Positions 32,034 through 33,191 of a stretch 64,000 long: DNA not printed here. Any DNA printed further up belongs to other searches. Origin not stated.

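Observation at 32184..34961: Third cassette of the unknown secreted family (subtype III x2) sandwiching a secreted MBL-fold hydrolase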

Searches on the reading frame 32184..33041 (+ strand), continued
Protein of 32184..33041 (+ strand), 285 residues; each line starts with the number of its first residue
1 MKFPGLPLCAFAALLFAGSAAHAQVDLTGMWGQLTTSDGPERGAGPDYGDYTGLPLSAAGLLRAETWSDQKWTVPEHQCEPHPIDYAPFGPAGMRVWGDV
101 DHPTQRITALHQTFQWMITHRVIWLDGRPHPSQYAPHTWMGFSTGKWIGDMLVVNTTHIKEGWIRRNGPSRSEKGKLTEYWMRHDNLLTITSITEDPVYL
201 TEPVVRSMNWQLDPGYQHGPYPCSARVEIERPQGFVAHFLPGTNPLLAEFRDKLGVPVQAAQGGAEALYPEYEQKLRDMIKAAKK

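Call 63: search_dna_similar(query=window:32184-33041:+, collection=plasmids, mode=protein, max_evalue=0.001, max_rows=25)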
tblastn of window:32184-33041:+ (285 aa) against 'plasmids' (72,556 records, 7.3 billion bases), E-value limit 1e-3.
Records with a match: 2; places in all: 2; records where one place covers at least 80% of the query: 0.
Best place of each record, by identity: <60% 2.
By first word of the organism name: Novosphingobium 2.
By predicted mobility (MOB-suite, as given by PLSDB): non-mobilizable 2.
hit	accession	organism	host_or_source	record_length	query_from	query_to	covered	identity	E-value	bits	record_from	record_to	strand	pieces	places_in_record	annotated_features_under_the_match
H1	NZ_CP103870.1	Novosphingobium humi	pure culture,soil biofilm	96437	116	223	38%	28.4%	4e-4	49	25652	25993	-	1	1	hypothetical protein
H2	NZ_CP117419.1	Novosphingobium humi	Single cell,Soil from military shooting ...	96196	116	223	38%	28.4%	5e-4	49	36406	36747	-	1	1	hypothetical protein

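Call 64: get_annotated_region(hit=H1, flank=9000)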
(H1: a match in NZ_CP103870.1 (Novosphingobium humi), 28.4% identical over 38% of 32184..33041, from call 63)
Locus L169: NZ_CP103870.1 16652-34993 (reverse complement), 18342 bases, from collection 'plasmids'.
description: Novosphingobium humi strain G5 plasmid unnamed2, complete sequence
organism: Novosphingobium humi (NCBI taxid 2282397)
taxonomy: Bacteria; Pseudomonadota; Alphaproteobacteria; Sphingomonadales; Sphingomonadaceae; Novosphingobium; Novosphingobium humi
host: -; source: pure culture,soil biofilm; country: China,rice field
typing (MOB-suite, as given by PLSDB): non-mobilizable
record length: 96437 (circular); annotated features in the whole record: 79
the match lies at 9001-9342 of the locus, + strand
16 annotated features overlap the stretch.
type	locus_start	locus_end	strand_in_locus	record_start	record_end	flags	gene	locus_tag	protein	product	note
CDS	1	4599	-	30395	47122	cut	-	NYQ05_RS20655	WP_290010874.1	Ig-like domain-containing protein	-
CDS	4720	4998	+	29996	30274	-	-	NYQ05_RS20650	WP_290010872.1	hypothetical protein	-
CDS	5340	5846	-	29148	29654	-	-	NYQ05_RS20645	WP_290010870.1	hypothetical protein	-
CDS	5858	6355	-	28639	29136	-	-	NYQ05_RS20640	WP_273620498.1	DUF6644 family protein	-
CDS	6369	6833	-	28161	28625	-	-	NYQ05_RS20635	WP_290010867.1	DUF6644 family protein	-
CDS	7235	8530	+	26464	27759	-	-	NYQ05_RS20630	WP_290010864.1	hypothetical protein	-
CDS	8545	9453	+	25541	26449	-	-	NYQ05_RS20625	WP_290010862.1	hypothetical protein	-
CDS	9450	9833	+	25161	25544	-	-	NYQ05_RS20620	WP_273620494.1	DUF6152 family protein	-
CDS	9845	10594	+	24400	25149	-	-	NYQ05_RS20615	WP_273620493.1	TetR/AcrR family transcriptional regulator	GO:0006355 - regulation of DNA-templated transcription [Evidence IEA]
CDS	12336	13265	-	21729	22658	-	-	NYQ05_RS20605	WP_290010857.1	FAD-binding protein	-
CDS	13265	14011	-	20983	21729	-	-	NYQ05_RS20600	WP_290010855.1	electron transfer flavoprotein subunit beta/FixA family protein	-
CDS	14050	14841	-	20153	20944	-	-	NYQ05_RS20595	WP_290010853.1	enoyl-CoA hydratase-related protein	-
CDS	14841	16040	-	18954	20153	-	bktB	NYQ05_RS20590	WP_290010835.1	beta-ketothiolase BktB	-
CDS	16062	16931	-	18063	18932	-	mmsB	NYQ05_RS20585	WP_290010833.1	3-hydroxyisobutyrate dehydrogenase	GO:0006574 - valine catabolic process [Evidence IEA]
CDS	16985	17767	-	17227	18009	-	-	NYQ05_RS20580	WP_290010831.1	enoyl-CoA hydratase-related protein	-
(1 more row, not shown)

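Call 73: search_protein_families(library=pfam, proteins=[L169:7235-8530:+, L169:8545-9453:+, L169:5340-5846:-], max_evalue=0.01)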
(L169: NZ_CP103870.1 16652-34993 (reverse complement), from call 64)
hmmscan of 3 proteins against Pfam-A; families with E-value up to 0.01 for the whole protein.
L169:7235-8530:+ (431 aa): 1 family
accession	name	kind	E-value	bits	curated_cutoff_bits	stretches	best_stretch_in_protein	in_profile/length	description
PF01229.23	Glyco_hydro_39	-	1.9e-11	43.9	26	1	66-179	119-227/472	Glycosyl hydrolases family 39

L169:8545-9453:+ (302 aa): 0 families

L169:5340-5846:- (168 aa): 0 families

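Call 86: search_protein_families(library=pfam, proteins=[L069:1373-4282:+, L069:4498-5622:+, L069:887-1357:+, L069:8819-9547:-, L069:9784-11565:-, L062:8829-11285:+, L062:11413-12327:+, L056:4595-5875:+, L056:254-2389:+, L056:2386-4224:+], max_evalue=0.001)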
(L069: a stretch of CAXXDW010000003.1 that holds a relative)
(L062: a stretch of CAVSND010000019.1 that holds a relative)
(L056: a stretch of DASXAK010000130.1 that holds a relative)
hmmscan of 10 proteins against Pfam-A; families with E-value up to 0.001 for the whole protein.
L069:1373-4282:+ (969 aa): 3 families
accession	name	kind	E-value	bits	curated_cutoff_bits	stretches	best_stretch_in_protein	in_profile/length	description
PF02347.22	GDC-P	-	1.9e-191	637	26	2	26-450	1-429/429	Glycine cleavage system P-protein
PF21478.3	GcvP2_C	-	5.8e-60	201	27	1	785-906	1-122/122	Glycine dehydrogenase, C-terminal domain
PF01212.27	Beta_elim_lyase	-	1.9e-05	24.6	27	1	555-697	32-177/288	Beta-eliminating lyase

L069:4498-5622:+ (374 aa): 2 families
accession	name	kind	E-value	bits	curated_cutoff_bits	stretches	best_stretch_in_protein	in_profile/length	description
PF01571.26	GCV_T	-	5e-85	285.3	25.6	1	9-254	1-255/255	Aminomethyltransferase folate-binding domain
PF08669.17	GCV_T_C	-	1.8e-16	60.2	25.9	1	285-362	1-78/80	Glycine cleavage T-protein C-terminal barrel domain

L069:887-1357:+ (156 aa): 1 family
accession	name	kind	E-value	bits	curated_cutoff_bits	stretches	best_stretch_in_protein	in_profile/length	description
PF01597.25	GCV_H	-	2.2e-42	144.2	22.2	1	35-153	1-119/122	Glycine cleavage H-protein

L069:8819-9547:- (242 aa): 1 family
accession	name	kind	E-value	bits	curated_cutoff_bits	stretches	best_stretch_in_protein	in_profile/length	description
PF07588.17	DUF1554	-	3e-05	24.3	27.5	0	73-106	6-39/136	Protein of unknown function (DUF1554)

L069:9784-11565:- (593 aa): 3 families
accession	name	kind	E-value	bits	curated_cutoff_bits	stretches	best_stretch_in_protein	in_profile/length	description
PF02776.23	TPP_enzyme_N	-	1.2e-25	90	26.8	1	39-161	7-116/119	Thiamine pyrophosphate enzyme, N-terminal TPP binding domain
PF02775.26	TPP_enzyme_C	-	1.4e-21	77.3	21.9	1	439-586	14-151/151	Thiamine pyrophosphate enzyme, C-terminal TPP binding domain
PF00205.28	TPP_enzyme_M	-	5.3e-05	23.4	30.4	1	234-316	1-90/137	Thiamine pyrophosphate enzyme, central domain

L062:8829-11285:+ (818 aa): 2 families
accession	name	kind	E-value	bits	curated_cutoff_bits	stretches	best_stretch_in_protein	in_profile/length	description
PF00561.26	Abhydrolase_1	-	1.6e-13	51.3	25.8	1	532-710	1-119/245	alpha/beta hydrolase fold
PF23678.1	YqhI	-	0.00015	21.4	27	1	8-32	10-34/36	YqhI-like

L062:11413-12327:+ (304 aa): 0 families

L056:4595-5875:+ (426 aa): 1 family
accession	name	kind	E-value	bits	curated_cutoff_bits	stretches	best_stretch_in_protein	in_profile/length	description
PF00144.29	Beta-lactamase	-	1.4e-64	218.8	27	1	31-398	3-313/329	Beta-lactamase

L056:254-2389:+ (711 aa): 4 families
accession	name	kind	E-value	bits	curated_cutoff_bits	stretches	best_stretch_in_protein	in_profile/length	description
PF02737.24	3HCDH_N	-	5e-62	209.4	22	1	302-479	2-179/180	3-hydroxyacyl-CoA dehydrogenase, NAD binding domain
PF00378.25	ECH_1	-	8.9e-45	153.4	27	1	11-214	3-210/251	Enoyl-CoA hydratase/isomerase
PF00725.27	3HCDH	-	5.6e-35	120.2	22.1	2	482-575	1-97/97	3-hydroxyacyl-CoA dehydrogenase, C-terminal domain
PF16113.10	ECH_2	-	1.5e-25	90.9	27.2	1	16-193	3-186/335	Enoyl-CoA hydratase/isomerase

L056:2386-4224:+ (612 aa): 2 families
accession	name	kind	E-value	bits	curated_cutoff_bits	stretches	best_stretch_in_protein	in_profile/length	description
PF00501.34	AMP-binding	-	2.6e-54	185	29.9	1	47-425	1-384/384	AMP-binding enzyme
PF23562.2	AMP-binding_C_3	-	5.4e-07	30.5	20.8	1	471-603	6-121/124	AMP-binding enzyme C-terminal domain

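Call 91: list_cluster_members(proteins=[window:32184-33041:+, window:33057-34085:+, window:34086-34961:+, window:3417-3809:+, window:3824-4597:+])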
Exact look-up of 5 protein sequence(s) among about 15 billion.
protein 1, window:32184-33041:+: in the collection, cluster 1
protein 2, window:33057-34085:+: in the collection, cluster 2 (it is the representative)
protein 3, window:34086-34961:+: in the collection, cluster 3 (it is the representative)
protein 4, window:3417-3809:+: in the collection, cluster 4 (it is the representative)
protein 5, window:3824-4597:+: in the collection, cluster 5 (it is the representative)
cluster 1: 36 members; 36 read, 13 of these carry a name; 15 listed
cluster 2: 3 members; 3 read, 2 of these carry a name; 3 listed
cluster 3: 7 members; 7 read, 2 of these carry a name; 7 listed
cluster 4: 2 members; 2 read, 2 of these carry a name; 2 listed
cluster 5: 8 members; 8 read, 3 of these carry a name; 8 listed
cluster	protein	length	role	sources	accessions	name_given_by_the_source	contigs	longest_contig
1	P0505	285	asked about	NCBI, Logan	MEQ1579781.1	MAG: hypothetical protein ABL964_04230 [Steroidobacteraceae bacterium]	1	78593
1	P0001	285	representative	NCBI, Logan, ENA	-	-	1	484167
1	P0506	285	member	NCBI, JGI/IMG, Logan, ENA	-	hypothetical protein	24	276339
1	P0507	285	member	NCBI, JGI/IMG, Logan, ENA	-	hypothetical protein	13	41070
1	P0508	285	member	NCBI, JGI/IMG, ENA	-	hypothetical protein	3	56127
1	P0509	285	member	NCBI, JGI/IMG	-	hypothetical protein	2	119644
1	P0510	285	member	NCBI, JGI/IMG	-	hypothetical protein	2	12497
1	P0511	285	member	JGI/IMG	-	hypothetical protein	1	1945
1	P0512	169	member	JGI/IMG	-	hypothetical protein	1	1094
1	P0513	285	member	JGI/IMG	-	hypothetical protein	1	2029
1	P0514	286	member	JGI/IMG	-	hypothetical protein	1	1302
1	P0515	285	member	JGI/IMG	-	hypothetical protein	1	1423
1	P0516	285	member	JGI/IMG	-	hypothetical protein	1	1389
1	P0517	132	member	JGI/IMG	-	hypothetical protein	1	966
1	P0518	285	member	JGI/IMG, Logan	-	-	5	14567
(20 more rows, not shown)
